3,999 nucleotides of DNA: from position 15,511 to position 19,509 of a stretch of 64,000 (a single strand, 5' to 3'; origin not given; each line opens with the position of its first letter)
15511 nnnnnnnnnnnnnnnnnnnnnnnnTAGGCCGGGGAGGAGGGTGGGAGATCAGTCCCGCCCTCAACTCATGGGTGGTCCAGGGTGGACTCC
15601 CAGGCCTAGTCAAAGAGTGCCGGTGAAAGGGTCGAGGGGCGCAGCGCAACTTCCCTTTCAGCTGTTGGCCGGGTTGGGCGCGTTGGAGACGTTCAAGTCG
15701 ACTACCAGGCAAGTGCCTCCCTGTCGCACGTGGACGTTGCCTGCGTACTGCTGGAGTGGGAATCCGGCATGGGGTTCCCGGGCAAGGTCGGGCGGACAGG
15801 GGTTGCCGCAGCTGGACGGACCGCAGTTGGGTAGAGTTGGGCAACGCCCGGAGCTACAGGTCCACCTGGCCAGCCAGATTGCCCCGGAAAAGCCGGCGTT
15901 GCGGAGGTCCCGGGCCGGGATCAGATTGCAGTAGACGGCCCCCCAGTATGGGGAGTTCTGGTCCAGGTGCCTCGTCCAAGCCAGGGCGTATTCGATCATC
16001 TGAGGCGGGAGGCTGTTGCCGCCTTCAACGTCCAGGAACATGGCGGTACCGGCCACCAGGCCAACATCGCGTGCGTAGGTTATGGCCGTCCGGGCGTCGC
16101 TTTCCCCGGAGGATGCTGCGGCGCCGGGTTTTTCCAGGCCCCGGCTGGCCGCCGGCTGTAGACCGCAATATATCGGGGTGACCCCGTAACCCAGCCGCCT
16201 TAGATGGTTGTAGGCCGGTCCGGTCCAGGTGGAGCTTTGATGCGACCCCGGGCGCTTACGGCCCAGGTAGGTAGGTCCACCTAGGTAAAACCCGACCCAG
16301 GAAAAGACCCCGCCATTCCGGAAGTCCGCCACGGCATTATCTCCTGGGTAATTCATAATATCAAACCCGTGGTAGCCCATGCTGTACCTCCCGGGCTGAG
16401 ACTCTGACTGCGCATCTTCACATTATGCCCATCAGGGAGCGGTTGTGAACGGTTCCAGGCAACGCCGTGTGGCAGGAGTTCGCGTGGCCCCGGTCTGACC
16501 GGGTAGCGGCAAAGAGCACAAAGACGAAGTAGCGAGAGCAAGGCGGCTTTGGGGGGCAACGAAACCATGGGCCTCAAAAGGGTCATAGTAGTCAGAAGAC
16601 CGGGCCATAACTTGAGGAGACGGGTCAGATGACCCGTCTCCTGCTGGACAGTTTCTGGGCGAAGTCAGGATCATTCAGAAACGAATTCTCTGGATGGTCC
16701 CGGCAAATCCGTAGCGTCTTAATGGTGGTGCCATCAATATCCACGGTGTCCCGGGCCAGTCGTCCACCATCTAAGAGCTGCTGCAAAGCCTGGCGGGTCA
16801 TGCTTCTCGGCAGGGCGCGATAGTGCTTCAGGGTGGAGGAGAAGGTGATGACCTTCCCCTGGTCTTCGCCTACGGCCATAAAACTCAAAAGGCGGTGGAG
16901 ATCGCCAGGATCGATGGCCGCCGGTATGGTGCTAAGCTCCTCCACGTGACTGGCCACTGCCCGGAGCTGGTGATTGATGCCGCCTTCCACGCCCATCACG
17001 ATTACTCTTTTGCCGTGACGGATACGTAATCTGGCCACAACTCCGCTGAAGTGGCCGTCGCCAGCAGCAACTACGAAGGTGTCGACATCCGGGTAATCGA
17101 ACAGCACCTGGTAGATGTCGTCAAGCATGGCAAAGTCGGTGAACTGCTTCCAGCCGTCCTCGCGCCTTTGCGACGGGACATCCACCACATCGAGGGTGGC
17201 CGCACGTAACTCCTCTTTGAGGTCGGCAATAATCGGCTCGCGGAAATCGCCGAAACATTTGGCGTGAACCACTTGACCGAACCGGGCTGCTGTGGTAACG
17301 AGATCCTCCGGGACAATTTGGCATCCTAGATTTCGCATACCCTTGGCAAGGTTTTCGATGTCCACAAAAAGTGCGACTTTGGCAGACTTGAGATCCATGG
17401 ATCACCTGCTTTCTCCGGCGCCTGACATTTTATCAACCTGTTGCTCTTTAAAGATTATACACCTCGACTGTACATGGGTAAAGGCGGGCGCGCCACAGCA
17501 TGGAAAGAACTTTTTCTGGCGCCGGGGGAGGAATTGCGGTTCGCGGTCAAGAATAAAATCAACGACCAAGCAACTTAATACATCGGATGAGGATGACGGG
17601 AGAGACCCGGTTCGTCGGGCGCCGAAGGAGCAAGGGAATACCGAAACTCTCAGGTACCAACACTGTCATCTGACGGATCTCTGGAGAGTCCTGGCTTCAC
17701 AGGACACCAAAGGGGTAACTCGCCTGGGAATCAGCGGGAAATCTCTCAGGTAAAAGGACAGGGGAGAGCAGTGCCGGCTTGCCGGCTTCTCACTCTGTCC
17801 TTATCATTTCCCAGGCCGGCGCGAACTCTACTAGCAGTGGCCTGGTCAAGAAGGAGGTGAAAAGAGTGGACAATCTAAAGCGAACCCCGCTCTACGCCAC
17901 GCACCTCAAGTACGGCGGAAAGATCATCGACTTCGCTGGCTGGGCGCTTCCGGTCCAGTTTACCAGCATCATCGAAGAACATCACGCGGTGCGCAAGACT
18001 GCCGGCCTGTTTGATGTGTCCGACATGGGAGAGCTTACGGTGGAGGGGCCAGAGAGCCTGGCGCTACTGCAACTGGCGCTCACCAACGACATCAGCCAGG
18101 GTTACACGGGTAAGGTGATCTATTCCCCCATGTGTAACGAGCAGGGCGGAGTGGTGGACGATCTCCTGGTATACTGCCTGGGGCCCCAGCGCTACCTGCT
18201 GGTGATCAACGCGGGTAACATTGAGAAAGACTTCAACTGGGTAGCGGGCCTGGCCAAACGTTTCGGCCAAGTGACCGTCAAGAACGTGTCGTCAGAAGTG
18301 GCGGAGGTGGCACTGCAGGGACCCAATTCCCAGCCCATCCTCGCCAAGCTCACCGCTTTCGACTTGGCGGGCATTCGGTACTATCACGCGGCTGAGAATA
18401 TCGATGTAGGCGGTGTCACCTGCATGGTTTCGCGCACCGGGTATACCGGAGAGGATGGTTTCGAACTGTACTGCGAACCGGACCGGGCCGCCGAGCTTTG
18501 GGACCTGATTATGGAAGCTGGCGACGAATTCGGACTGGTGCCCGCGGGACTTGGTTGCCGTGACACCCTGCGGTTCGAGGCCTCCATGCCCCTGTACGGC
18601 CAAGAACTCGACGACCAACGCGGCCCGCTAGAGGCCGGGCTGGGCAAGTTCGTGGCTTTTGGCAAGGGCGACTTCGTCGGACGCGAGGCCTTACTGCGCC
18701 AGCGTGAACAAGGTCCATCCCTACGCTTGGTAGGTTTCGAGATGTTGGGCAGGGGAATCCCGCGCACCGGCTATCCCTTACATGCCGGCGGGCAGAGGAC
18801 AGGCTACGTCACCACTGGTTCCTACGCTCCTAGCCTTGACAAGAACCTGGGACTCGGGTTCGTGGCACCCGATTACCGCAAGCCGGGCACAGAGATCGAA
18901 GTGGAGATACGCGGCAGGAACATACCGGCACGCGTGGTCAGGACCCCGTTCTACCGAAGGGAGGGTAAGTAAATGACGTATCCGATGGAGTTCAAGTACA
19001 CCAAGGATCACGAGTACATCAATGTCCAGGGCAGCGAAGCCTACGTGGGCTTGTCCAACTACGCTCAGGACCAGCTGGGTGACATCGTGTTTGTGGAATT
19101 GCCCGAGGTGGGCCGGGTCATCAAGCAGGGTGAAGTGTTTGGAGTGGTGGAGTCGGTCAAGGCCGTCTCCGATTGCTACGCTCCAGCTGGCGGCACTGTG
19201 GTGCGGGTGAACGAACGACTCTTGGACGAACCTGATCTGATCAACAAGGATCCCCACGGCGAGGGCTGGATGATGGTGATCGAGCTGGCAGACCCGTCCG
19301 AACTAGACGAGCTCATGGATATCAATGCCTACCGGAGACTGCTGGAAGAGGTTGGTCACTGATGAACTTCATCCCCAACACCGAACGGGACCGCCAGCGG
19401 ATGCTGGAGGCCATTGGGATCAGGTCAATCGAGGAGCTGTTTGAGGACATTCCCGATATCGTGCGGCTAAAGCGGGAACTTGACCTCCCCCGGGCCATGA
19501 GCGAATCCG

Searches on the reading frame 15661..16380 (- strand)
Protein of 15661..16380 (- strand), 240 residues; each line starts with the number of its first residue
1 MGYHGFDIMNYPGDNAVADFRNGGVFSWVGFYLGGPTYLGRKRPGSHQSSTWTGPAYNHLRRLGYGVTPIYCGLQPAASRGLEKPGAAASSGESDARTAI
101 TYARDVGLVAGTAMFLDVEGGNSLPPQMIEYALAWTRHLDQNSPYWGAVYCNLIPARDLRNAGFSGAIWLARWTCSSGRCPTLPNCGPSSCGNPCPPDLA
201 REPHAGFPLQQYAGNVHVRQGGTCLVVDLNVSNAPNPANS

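Call 38: search_protein_families(library=pfam, proteins=[window:15661-16380:-], max_evalue=0.001)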
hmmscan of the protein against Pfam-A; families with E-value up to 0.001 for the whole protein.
window:15661-16380:- (240 aa): 1 family
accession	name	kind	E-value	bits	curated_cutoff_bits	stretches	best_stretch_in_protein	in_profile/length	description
PF08924.17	Rv2525c_GlyHyd-like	-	1.4e-10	42.1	27.2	1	29-230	11-196/198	Rv2525c-like, glycoside hydrolase-like domain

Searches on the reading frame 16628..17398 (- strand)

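Call 38: search_protein_families(library=pfam, proteins=[window:16628-17398:-], max_evalue=0.001)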
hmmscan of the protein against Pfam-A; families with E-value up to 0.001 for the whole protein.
window:16628-17398:- (257 aa): 1 family
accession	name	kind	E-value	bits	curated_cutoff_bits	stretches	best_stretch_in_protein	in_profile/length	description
PF01936.24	NYN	-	3.3e-21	76.7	24.2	1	7-152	1-141/145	NYN domain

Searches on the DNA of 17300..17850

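Call 34: search_rna_families(source=window, start=17300, end=17850, threshold=evalue, max_evalue=1, show_alignments=3)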
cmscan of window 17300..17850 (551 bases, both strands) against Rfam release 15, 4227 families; matches with E-value up to 1: 2.
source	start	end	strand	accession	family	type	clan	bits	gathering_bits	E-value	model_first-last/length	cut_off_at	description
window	17583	17765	+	RF03166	glycine-GGAnGA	Cis-reg; riboswitch;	CL00125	92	110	4.8e-20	1-177/177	no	glycine-GGAnGA riboswitch aptamer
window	17434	17525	-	RF02893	RpsF_leader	Cis-reg; leader;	-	20.6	37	0.075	1-85/85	no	RpsF leader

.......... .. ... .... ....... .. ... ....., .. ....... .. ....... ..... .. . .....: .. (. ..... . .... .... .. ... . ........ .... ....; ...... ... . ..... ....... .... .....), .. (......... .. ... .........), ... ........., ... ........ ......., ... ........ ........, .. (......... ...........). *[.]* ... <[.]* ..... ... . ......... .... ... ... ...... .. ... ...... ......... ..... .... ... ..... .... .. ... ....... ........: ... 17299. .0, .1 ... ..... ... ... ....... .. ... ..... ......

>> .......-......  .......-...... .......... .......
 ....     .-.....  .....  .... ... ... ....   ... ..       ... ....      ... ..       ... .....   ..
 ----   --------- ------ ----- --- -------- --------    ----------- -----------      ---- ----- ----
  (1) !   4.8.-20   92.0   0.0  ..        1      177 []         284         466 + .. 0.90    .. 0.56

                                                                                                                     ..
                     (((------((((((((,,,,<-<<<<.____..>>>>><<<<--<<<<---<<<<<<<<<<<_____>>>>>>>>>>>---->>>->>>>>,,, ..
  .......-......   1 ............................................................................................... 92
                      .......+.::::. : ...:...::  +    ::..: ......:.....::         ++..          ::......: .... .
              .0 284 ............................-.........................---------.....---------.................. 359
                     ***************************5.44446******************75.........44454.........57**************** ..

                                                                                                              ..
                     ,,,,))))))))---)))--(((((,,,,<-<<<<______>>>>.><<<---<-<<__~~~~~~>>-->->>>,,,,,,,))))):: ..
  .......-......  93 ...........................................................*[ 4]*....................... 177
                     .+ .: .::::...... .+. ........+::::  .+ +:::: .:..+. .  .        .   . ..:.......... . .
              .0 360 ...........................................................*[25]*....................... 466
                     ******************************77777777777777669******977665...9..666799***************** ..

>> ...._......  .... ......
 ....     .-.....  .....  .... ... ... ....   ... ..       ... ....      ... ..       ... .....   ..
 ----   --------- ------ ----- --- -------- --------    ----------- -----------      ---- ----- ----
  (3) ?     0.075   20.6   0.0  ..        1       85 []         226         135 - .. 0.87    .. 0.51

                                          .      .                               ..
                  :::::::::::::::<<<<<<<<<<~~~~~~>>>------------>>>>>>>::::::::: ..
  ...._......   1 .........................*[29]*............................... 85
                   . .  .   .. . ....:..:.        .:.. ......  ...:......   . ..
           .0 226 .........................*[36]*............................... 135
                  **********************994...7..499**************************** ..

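Call 35: search_rna_families(source=window, start=17672, end=17800, threshold=evalue, max_evalue=1)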
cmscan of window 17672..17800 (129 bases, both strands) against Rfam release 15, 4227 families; matches with E-value up to 1: 1.
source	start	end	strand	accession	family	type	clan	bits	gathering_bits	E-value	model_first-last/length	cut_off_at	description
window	17674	17771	+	RF00504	Glycine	Cis-reg; riboswitch;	CL00125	44.8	32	1.3e-08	1-94/94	no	Glycine riboswitch aptamer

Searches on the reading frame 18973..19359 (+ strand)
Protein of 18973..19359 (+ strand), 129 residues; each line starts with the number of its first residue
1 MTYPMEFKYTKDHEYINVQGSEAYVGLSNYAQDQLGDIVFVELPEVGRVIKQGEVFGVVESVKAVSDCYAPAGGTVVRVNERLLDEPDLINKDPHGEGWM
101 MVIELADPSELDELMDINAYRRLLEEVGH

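Call 4: search_protein_families(library=pfam, proteins=[window:18973-19359:+], max_evalue=0.01)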
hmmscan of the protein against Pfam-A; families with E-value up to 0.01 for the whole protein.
window:18973-19359:+ (129 aa): 1 family
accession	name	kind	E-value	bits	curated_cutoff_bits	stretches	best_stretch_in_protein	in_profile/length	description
PF01597.25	GCV_H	-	2.6e-42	144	22.2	1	8-126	2-121/122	Glycine cleavage H-protein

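Call 5: search_protein_families(library=ncbifam, proteins=[window:18973-19359:+], max_evalue=0.01)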
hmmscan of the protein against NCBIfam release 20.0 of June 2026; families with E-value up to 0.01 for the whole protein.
window:18973-19359:+ (129 aa): 4 families
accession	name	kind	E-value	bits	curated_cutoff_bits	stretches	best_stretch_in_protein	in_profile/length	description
NF002270.0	PRK01202.1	subfamily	2.9e-50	169.3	117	1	1-126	2-128/129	glycine cleavage system protein GcvH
TIGR00527.1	gcvH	equivalog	7.5e-48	161.8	115.85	1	3-126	2-127/129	glycine cleavage system protein GcvH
TIGR03077.1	not_gcvH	equivalog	1.4e-20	73.3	144.05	1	23-109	17-103/110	glycine cleavage protein H-like protein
NF045810.1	GcvH_rel_desulf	equivalog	2.6e-07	30.5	150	1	6-125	15-136/167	GcvH-related protein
